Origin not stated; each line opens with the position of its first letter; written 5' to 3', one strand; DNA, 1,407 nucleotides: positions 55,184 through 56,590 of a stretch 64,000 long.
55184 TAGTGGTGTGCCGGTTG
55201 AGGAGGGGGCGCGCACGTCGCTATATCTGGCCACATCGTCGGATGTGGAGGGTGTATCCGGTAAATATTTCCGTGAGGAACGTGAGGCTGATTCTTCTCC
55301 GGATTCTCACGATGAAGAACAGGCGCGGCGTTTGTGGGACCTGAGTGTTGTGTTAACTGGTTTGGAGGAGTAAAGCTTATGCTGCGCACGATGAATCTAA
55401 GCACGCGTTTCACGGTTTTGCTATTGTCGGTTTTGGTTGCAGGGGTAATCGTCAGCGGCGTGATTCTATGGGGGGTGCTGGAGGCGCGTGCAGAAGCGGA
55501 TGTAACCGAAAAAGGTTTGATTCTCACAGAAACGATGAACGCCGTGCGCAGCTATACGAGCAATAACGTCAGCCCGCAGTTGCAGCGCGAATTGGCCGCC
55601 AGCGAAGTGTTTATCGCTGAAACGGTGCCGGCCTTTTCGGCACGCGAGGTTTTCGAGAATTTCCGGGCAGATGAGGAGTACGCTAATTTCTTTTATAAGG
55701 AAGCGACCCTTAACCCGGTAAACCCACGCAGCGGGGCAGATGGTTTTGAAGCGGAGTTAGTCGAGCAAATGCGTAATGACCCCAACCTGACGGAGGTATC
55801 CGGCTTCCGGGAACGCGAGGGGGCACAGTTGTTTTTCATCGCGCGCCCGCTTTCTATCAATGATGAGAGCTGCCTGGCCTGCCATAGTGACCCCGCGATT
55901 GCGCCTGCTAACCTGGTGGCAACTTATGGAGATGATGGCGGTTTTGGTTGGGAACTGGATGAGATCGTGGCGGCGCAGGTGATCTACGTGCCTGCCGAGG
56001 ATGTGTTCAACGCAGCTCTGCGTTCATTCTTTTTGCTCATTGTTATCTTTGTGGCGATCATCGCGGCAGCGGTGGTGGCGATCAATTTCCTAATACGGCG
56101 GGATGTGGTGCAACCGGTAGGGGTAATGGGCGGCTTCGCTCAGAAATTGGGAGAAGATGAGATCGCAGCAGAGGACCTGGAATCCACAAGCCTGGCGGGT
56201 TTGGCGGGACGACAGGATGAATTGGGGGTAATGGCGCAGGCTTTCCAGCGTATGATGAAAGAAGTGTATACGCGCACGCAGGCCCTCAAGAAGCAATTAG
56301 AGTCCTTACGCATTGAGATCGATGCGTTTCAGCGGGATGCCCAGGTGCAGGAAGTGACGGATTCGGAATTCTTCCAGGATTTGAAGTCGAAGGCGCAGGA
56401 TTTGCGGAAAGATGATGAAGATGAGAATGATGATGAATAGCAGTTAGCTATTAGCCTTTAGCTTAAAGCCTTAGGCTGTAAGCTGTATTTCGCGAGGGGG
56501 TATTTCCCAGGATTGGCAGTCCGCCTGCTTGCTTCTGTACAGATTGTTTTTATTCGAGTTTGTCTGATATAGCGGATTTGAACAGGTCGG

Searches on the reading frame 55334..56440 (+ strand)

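Call 82: search_protein_families(library=pfam, proteins=[window:55334-56440:+], max_evalue=0.00001)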
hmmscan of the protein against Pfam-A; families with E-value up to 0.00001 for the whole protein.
window:55334-56440:+ (368 aa): 1 family
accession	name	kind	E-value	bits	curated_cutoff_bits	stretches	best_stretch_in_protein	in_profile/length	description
PF11845.13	Tll0287-like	-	3.1e-39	135.1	24.1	1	51-220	2-144/144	Tll0287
